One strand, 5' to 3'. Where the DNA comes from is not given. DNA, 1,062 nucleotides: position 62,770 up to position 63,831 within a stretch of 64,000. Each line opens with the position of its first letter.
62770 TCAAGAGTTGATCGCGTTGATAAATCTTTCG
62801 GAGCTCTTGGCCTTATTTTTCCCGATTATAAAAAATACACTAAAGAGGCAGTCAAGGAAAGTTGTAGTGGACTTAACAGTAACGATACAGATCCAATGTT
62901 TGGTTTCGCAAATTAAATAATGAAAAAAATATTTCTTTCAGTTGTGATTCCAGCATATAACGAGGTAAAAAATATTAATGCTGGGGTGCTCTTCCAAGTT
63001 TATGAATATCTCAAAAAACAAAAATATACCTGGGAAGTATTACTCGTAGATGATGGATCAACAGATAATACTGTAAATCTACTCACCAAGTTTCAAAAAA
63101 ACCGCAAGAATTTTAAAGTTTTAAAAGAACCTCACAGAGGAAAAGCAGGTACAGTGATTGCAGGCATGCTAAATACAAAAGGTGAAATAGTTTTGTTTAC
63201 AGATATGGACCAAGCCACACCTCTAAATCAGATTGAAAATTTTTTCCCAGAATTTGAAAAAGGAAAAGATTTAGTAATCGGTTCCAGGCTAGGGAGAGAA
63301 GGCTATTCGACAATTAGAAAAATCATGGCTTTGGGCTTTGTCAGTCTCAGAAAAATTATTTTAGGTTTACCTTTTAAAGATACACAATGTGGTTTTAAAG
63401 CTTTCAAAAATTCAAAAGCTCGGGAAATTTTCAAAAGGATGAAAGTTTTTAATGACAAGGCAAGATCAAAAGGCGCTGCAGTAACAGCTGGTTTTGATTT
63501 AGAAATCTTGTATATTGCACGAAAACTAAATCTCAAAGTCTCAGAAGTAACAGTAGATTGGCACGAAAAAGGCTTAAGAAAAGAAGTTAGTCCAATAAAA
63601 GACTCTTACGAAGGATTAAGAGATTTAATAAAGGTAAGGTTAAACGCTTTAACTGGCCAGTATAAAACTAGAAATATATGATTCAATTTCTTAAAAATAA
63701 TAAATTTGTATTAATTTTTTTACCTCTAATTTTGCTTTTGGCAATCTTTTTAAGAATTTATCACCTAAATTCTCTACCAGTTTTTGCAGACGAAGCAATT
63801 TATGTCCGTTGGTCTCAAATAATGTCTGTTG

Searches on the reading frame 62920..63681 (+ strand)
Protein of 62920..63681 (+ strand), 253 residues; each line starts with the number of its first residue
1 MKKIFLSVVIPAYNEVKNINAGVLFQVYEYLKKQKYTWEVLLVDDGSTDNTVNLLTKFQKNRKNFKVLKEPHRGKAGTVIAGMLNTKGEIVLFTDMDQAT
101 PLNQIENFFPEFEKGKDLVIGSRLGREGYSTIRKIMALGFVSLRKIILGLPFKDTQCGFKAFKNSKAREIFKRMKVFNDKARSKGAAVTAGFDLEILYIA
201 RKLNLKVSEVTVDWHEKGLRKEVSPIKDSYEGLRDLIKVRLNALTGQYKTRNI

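Call 68: search_protein_families(library=pfam, proteins=[window:62920-63681:+], max_evalue=0.001)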
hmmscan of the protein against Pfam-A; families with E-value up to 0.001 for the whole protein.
window:62920-63681:+ (253 aa): 2 families
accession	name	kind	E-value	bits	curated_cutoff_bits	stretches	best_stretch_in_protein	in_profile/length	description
PF00535.33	Glycos_transf_2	-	2.2e-26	93.2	23.3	1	7-170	1-167/168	Glycosyl transferase family 2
PF10111.15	Glyco_tranf_2_2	-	5.6e-06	26.5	27.3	1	7-106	1-100/276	Glycosyltransferase like family 2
